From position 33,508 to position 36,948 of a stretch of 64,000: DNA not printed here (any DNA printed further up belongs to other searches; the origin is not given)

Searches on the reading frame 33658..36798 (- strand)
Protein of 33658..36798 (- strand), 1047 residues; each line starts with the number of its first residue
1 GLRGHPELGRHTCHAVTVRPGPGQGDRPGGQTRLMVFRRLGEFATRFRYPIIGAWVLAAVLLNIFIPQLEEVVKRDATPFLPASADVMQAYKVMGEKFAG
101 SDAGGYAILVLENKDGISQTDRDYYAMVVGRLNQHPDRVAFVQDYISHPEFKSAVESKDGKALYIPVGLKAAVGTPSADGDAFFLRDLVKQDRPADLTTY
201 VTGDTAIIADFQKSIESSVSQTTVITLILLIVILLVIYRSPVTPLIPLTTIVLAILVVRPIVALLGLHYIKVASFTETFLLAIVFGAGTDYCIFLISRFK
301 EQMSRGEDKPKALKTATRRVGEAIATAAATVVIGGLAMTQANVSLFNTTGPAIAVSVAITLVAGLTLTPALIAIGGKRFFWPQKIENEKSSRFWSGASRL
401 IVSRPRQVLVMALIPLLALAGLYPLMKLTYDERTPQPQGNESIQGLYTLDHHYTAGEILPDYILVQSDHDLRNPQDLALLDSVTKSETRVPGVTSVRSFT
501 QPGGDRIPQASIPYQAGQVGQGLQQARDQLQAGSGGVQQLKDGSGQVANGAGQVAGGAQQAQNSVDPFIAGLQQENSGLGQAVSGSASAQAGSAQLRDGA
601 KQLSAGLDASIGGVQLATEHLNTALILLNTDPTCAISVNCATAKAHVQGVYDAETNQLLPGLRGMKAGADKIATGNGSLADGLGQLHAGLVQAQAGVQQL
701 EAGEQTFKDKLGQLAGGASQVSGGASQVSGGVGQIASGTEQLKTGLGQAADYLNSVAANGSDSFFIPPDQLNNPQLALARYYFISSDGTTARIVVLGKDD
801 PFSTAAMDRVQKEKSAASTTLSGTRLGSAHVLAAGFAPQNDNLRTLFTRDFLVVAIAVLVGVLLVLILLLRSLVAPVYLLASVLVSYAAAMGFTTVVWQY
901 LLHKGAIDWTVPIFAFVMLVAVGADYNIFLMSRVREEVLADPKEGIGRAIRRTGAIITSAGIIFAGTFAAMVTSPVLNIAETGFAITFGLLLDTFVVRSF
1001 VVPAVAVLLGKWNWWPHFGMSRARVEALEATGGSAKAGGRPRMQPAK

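Call 73: search_protein_families(library=pfam, proteins=[window:33658-36798:-], max_evalue=0.00001)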
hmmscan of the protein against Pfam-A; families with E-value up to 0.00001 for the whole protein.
window:33658-36798:- (1047 aa): 2 families
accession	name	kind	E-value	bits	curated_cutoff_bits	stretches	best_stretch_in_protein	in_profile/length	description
PF03176.21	MMPL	-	6e-135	449.9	20.5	2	80-407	2-332/333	MMPL family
PF00873.25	ACR_tran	-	3.9e-07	28.6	28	1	194-374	311-488/1021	AcrB/AcrD/AcrF family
